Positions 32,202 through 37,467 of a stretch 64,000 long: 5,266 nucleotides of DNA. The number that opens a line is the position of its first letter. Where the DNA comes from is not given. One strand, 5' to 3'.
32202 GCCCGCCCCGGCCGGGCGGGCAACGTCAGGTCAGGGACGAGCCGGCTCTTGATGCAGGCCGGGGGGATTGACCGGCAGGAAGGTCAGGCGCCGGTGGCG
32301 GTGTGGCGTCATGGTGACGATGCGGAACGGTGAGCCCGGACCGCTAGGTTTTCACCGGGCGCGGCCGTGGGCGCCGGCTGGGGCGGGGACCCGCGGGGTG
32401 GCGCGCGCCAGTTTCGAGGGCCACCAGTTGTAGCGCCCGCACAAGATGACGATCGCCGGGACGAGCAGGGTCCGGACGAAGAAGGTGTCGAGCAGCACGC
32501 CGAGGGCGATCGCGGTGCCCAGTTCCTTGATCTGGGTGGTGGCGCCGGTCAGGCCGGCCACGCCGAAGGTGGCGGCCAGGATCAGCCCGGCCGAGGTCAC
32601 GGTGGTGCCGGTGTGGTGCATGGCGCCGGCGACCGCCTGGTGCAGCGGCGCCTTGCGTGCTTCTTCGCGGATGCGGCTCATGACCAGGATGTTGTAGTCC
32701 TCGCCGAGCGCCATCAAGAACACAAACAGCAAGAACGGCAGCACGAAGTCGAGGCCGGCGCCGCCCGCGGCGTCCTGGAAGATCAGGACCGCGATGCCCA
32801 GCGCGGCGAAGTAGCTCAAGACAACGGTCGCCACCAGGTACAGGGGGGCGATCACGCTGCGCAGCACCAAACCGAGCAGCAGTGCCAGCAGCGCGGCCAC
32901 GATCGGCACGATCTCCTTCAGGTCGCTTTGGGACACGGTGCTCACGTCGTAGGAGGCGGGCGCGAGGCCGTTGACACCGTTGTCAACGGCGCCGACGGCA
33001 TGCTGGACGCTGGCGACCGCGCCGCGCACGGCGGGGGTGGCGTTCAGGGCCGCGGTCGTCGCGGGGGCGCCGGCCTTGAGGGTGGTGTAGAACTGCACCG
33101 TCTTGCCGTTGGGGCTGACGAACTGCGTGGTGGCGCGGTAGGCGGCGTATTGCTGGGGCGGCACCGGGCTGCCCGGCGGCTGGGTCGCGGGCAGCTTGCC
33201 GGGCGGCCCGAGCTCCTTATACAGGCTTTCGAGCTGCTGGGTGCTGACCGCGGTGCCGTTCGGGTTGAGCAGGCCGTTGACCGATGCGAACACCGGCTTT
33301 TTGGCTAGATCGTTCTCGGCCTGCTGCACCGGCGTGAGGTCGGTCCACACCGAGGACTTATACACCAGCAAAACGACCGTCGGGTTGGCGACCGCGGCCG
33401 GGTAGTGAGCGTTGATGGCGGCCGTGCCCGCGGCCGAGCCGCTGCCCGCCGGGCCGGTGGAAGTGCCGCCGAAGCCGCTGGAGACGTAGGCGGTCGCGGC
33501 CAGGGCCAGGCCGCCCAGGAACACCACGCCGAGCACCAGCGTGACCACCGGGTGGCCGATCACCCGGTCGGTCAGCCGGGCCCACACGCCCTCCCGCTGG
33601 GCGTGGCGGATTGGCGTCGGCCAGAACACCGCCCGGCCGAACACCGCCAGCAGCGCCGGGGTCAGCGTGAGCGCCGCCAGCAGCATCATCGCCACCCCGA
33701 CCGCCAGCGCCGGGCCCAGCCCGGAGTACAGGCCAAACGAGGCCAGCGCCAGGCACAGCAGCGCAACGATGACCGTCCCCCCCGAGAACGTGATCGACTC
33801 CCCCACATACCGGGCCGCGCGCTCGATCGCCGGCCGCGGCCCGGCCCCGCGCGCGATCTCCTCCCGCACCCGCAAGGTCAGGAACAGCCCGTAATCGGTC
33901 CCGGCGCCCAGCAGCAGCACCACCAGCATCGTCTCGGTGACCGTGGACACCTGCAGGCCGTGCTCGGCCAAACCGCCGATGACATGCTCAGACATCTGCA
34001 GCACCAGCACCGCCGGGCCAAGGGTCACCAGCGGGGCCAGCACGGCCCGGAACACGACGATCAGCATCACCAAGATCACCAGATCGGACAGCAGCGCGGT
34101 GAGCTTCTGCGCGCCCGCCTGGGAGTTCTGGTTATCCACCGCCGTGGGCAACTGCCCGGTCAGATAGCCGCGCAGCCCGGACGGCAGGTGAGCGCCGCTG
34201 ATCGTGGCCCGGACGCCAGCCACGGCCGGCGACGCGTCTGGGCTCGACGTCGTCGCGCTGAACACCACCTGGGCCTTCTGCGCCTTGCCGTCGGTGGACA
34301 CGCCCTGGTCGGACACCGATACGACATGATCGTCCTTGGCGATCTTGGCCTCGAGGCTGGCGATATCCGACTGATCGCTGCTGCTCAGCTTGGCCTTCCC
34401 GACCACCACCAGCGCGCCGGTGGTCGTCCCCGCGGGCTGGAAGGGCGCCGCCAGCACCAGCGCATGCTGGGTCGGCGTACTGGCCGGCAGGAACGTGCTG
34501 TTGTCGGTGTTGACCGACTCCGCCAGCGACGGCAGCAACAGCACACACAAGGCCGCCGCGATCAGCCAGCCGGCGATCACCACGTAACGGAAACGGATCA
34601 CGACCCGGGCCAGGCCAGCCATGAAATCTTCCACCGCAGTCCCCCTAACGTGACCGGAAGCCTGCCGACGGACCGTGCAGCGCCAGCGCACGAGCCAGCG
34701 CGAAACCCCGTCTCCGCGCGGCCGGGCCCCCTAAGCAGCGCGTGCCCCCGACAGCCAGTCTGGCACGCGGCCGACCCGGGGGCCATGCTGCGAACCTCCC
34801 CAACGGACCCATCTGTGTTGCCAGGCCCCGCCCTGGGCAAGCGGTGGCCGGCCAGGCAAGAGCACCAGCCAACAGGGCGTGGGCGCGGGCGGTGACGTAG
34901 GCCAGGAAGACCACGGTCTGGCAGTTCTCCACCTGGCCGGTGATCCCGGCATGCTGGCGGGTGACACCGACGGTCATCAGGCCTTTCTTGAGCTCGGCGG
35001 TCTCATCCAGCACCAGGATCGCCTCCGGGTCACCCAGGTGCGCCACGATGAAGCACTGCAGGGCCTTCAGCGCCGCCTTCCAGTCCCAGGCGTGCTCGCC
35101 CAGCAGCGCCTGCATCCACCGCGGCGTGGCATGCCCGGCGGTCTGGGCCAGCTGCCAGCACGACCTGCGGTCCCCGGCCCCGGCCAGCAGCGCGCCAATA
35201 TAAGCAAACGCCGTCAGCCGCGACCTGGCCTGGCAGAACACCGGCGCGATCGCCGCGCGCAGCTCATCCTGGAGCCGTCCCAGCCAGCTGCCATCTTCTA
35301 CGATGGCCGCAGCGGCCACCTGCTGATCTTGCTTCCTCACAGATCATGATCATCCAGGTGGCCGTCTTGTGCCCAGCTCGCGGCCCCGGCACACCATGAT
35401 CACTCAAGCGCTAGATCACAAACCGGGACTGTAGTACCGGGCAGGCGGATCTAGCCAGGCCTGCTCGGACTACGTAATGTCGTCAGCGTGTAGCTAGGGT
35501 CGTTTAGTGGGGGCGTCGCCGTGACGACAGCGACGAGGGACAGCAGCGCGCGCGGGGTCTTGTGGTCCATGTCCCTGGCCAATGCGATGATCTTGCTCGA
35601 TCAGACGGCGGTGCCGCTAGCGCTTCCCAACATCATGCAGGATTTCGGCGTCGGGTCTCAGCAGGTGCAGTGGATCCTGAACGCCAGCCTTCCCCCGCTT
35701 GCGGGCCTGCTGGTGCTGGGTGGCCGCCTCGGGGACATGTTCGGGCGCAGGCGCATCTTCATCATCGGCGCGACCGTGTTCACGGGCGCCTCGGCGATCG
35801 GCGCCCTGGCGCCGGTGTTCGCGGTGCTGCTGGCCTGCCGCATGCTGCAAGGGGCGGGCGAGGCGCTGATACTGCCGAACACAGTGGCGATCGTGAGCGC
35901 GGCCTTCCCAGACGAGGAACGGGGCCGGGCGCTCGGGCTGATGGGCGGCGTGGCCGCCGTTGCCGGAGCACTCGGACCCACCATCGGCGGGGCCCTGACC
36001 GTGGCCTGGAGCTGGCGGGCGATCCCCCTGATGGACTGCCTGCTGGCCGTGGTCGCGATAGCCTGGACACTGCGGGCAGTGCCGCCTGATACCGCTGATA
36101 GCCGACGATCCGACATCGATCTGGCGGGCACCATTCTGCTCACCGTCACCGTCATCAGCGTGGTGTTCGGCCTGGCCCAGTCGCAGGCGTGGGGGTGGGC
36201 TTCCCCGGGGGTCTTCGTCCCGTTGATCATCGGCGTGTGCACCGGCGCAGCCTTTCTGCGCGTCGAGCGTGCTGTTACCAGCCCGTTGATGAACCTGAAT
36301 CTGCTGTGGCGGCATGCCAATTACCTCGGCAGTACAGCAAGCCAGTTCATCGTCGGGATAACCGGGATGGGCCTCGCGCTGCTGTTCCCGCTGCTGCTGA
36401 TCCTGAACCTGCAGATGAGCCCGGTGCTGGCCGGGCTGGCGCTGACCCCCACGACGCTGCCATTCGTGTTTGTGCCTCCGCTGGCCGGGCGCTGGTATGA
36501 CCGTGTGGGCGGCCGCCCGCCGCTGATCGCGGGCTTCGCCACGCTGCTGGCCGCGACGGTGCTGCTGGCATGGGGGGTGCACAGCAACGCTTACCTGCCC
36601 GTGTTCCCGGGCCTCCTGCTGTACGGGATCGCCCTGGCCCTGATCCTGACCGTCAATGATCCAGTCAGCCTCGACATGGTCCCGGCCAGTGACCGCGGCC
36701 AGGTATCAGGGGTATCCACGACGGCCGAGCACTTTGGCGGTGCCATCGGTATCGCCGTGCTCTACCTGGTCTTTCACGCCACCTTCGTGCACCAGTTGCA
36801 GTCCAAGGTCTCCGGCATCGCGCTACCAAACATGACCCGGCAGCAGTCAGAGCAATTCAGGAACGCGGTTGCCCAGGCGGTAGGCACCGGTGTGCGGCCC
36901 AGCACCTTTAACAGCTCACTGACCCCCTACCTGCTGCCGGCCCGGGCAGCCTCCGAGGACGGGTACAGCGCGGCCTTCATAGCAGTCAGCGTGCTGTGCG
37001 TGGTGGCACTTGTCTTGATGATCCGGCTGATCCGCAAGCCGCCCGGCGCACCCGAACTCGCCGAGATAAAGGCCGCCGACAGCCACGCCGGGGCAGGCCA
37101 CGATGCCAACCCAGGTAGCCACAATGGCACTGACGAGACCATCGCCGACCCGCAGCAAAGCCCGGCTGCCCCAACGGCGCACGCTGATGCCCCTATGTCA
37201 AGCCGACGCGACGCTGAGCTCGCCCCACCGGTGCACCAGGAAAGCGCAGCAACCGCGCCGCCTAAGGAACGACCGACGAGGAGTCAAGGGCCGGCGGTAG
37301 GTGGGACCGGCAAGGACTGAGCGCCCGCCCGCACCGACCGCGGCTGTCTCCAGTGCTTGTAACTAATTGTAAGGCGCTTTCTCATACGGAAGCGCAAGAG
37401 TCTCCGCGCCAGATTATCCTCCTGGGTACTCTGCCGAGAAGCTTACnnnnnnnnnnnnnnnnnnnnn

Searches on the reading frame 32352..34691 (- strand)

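Call 41: search_protein_families(library=pfam, proteins=[window:32352-34691:-], max_evalue=0.01)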
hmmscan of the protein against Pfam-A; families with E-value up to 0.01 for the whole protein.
window:32352-34691:- (779 aa): 1 family
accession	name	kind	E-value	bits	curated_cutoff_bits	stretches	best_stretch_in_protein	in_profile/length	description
PF03176.21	MMPL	-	1e-109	366.9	20.5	2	67-382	2-331/333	MMPL family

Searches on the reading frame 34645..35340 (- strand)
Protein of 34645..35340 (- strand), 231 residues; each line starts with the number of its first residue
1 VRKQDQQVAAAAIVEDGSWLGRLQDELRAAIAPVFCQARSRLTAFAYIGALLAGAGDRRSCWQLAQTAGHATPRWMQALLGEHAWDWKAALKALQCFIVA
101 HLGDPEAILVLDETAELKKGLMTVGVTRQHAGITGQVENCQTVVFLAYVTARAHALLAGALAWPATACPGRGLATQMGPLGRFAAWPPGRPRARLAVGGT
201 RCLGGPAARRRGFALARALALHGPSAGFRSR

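Call 41: search_protein_families(library=pfam, proteins=[window:34645-35340:-], max_evalue=0.01)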
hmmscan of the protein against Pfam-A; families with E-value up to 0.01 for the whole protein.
window:34645-35340:- (231 aa): 1 family
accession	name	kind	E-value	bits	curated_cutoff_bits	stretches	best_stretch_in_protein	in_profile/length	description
PF13546.12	DDE_5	-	2.3e-20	73.7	27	1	39-165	11-136/272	DDE superfamily endonuclease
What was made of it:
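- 34645..35437 (-): fragment of a true IS701-family element: left end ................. plus the N-terminal part of the transposase. An example of the kind of element that could supply a transposase. DDE_5 E 2.3e-20 (call 41).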

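Call 98: search_protein_families(library=ncbifam, proteins=[window:34645-35340:-], max_evalue=0.001)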
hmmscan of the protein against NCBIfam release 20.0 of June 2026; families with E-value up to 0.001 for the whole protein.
window:34645-35340:- (231 aa): 1 family
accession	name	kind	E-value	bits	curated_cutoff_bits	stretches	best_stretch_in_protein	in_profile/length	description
NF033540.2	transpos_IS701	equivalog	4.1e-33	115.2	150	1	25-166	2-144/363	IS701 family transposase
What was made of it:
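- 34645..35437 (-): NF033540 'IS701 family transposase' E 4e-33 (call 98).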

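Call 106: search_dna_similar(query=window:34645-35340:-, collection=plasmids, mode=protein, max_evalue=1e-10, max_rows=25)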
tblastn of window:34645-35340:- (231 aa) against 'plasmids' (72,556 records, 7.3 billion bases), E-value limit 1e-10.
Records with a match: 359; places in all: 715; records where one place covers at least 80% of the query: 0.
Best place of each record, by identity: <60% 359.
By first word of the organism name: Streptomyces 118; Sinorhizobium 45; Rhizobium 34; Rhodococcus 29; Acetobacter 28; Bradyrhizobium 10; Microvirga 8; Azospirillum 8; Mesorhizobium 7; Leptolyngbya 6; and 36 more.
By predicted mobility (MOB-suite, as given by PLSDB): non-mobilizable 164; mobilizable 98; conjugative 97.
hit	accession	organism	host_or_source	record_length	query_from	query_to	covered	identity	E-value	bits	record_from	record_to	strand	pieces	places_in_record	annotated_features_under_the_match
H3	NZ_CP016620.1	Microvirga ossetica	Vicia alpestris,cell culture,nodules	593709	9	150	61%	45.1%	1e-25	111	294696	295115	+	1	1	IS701 family transposase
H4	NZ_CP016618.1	Microvirga ossetica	Vicia alpestris,cell culture,nodules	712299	9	150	61%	45.1%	1e-25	111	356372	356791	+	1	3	IS701 family transposase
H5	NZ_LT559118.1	Nonomuraea gerenzanensis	-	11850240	4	150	64%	43.5%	1e-24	108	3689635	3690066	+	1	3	none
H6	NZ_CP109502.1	Streptomyces sp. NBC_01426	-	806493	21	150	56%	48.5%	3e-26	113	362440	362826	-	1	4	none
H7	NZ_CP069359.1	Microvirga sp. VF16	Vachellia farnesiana,Cell culture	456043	5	150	63%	43.2%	5e-26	112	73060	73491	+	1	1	IS701 family transposase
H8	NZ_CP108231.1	Streptomyces zaomyceticus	-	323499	4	150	64%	41.5%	9e-24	105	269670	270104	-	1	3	IS701 family transposase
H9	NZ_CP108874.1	Streptomyces sp. NBC_00826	-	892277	1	150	65%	40.7%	3e-24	107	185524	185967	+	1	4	IS701 family transposase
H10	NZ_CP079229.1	Rhodococcus sp. LW-XY12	pure culture,activated sludge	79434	3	150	64%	41.2%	3e-24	107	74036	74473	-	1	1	IS701 family transposase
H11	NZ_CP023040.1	Komagataeibacter saccharivorans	vinegar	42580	6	150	63%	41.5%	1e-19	94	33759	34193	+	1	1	IS701 family transposase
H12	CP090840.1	Streptomyces viridifaciens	Whole organism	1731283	3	150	64%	39.9%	8e-24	106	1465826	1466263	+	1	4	IS701 family transposase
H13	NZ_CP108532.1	Streptomyces sp. NBC_01220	-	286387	5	150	63%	40.4%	8e-21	97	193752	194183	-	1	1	IS701 family transposase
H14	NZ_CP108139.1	Streptomyces sp. NBC_00184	-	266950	4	150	64%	40.1%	3e-23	104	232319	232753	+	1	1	IS701 family transposase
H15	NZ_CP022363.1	Azospirillum sp. TSH58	single cell,paddy soils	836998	13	148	59%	43.4%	6e-26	112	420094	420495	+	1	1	IS701 family transposase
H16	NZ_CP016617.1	Microvirga ossetica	Vicia alpestris,cell culture,nodules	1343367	25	150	55%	46.8%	9e-27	114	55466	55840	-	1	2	none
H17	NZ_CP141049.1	Microvirga lotononidis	-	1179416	25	150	55%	46.8%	9e-26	111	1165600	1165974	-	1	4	none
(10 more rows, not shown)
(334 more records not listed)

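Call 107: get_annotated_region(hit=H5, flank=1800)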
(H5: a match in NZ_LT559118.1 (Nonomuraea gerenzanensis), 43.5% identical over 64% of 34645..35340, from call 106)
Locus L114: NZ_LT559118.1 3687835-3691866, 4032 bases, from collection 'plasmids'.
description: Nonomuraea gerenzanensis isolate nono1 plasmid I, complete sequence
organism: Nonomuraea gerenzanensis (NCBI taxid 93944)
taxonomy: Bacteria; Actinomycetota; Actinomycetes; Streptosporangiales; Streptosporangiaceae; Nonomuraea; Nonomuraea gerenzanensis
host: -; source: -; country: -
typing (MOB-suite, as given by PLSDB): non-mobilizable
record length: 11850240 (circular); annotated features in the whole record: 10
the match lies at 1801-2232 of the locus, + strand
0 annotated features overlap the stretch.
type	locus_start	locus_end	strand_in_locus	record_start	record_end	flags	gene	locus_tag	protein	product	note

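Call 108: get_annotated_region(hit=H9, flank=1800)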
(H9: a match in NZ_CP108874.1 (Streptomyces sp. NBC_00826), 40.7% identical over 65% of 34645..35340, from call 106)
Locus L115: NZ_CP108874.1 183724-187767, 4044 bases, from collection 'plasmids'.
description: Streptomyces sp. NBC_00826 plasmid unnamed1, complete sequence
organism: Streptomyces sp. NBC_00826 (NCBI taxid 2975845)
taxonomy: Bacteria; Actinomycetota; Actinomycetes; Kitasatosporales; Streptomycetaceae; Streptomyces; Streptomyces sp. NBC 00826
host: -; source: -; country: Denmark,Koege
typing (MOB-suite, as given by PLSDB): non-mobilizable
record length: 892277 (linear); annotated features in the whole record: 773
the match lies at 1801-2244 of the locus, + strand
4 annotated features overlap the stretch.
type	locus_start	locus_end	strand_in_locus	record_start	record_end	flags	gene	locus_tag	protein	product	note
CDS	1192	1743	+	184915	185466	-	-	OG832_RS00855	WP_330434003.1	AAA family ATPase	-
CDS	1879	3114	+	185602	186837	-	-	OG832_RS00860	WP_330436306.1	IS701 family transposase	-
CDS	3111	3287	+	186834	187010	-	-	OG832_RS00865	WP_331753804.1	hypothetical protein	-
CDS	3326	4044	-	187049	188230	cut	-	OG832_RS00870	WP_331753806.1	ISAs1 family transposase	-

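Call 109: get_annotated_region(hit=H8, flank=1800)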
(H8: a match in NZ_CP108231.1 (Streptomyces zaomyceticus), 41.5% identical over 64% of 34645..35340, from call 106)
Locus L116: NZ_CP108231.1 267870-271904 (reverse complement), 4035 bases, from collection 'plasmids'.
description: Streptomyces zaomyceticus strain NBC_00084 plasmid unnamed1, complete sequence
organism: Streptomyces zaomyceticus (NCBI taxid 68286)
taxonomy: Bacteria; Actinomycetota; Actinomycetes; Kitasatosporales; Streptomycetaceae; Streptomyces; Streptomyces zaomyceticus
host: -; source: -; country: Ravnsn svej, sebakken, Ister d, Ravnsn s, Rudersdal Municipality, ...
typing (MOB-suite, as given by PLSDB): non-mobilizable
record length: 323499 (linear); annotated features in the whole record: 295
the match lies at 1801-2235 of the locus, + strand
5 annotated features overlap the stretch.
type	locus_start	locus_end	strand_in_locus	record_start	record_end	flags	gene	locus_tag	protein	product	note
CDS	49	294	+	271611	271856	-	-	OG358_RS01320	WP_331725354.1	hypothetical protein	-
CDS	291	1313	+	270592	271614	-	-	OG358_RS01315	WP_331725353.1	hypothetical protein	-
CDS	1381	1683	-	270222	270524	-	-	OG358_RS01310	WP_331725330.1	hypothetical protein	-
CDS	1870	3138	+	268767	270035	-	-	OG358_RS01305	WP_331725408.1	IS701 family transposase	-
CDS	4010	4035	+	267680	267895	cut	-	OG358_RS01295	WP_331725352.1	hypothetical protein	-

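Call 111: get_annotated_region(hit=H14, flank=1800)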
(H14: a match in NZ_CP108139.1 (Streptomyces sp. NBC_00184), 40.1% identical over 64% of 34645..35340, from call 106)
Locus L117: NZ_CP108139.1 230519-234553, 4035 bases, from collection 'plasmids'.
description: Streptomyces sp. NBC_00184 plasmid unnamed2, complete sequence
organism: Streptomyces sp. NBC_00184 (NCBI taxid 2975673)
taxonomy: Bacteria; Actinomycetota; Actinomycetes; Kitasatosporales; Streptomycetaceae; Streptomyces; Streptomyces sp. NBC 00184
host: -; source: -; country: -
typing (MOB-suite, as given by PLSDB): non-mobilizable; replicon rep_cluster_1910
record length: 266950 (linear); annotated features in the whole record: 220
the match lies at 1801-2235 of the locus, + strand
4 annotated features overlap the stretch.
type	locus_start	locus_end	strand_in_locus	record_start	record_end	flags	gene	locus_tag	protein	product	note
CDS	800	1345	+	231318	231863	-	-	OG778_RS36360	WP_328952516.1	hypothetical protein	-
CDS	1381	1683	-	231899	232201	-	-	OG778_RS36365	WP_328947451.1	hypothetical protein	-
CDS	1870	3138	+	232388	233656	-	-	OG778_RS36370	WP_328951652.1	IS701 family transposase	-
CDS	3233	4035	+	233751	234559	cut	-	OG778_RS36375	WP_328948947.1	IS5 family transposase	-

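Call 112: get_annotated_region(hit=H10, flank=1800)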
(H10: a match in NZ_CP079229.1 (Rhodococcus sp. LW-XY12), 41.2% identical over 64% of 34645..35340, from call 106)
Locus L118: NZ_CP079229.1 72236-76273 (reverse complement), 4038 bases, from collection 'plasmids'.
description: Rhodococcus sp. LW-XY12 plasmid pLW4, complete sequence
organism: Rhodococcus sp. LW-XY12 (NCBI taxid 2856851)
taxonomy: Bacteria; Actinomycetota; Actinomycetes; Mycobacteriales; Nocardiaceae; Rhodococcus; Rhodococcus sp. LW-XY12
host: -; source: pure culture,activated sludge; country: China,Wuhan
typing (MOB-suite, as given by PLSDB): conjugative; relaxase MOBF; mating-pair formation MPF_T
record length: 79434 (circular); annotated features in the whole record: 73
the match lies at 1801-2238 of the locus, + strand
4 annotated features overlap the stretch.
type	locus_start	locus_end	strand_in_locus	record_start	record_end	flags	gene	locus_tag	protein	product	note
CDS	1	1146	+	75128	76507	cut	-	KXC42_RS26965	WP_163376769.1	Mu transposase C-terminal domain-containing protein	-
CDS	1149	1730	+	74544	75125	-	-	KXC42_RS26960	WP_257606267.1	ATP-binding protein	-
CDS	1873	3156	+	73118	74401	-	-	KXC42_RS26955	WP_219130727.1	IS701 family transposase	-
CDS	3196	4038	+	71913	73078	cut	-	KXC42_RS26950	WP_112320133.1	IS3 family transposase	-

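Call 113: get_annotated_region(hit=H12, flank=1800)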
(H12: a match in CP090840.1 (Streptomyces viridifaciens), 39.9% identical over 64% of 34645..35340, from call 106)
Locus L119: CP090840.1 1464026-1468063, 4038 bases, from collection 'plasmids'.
description: Streptomyces viridifaciens strain DSM 40239 plasmid pKVP1, complete sequence
organism: Streptomyces viridifaciens (NCBI taxid 48665)
taxonomy: Bacteria; Actinomycetota; Actinomycetes; Kitasatosporales; Streptomycetaceae; Streptomyces; Streptomyces viridifaciens
host: -; source: Whole organism; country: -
typing (MOB-suite, as given by PLSDB): mobilizable; relaxase MOBP
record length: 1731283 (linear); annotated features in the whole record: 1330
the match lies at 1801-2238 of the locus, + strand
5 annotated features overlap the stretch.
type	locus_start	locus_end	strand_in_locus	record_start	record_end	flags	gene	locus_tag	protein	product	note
CDS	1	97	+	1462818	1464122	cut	-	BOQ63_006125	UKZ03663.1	helix-turn-helix domain-containing protein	-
CDS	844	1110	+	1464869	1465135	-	-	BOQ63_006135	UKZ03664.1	hypothetical protein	-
CDS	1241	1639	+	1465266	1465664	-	-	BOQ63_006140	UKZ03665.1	hypothetical protein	-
CDS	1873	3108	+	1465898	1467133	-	-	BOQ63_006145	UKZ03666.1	IS701 family transposase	-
CDS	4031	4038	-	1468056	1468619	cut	-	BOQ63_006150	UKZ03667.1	DUF2637 domain-containing protein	-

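Call 114: get_annotated_region(hit=H13, flank=1800)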
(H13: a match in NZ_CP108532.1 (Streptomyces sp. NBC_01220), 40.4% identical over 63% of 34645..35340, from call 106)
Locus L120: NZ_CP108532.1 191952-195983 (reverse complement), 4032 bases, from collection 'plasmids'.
description: Streptomyces sp. NBC_01220 plasmid unnamed1, complete sequence
organism: Streptomyces sp. NBC_01220 (NCBI taxid 2903781)
taxonomy: Bacteria; Actinomycetota; Actinomycetes; Kitasatosporales; Streptomycetaceae; Streptomyces; Streptomyces sp. NBC 01220
host: -; source: -; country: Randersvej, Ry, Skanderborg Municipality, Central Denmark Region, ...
typing (MOB-suite, as given by PLSDB): mobilizable; relaxase MOBF
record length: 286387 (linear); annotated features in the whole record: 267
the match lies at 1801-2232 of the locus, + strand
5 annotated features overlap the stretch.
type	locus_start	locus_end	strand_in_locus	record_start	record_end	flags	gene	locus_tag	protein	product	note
CDS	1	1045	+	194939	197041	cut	-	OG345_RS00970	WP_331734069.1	HEAT repeat domain-containing protein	-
CDS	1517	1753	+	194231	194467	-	-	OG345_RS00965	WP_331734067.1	hypothetical protein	-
CDS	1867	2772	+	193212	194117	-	-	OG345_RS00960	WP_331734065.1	IS701 family transposase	-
CDS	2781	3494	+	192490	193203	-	-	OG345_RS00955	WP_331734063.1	hypothetical protein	-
CDS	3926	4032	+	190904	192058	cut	-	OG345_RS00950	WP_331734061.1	ParA family protein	-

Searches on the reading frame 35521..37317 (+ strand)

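Call 9: search_protein_families(library=pfam, proteins=[window:35521-37317:+], max_evalue=0.01)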
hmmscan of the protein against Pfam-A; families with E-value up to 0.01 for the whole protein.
window:35521-37317:+ (599 aa): 3 families
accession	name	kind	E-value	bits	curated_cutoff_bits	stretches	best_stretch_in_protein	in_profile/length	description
PF07690.21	MFS_1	-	2e-52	178.7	33.4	1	18-410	2-346/347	Major Facilitator Superfamily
PF00083.30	Sugar_tr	-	2e-08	34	22.3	1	65-183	64-188/452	Sugar (and other) transporter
PF06609.19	TRI12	-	2.1e-06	26.9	23.2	1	16-182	50-212/599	Fungal trichothecene efflux pump (TRI12)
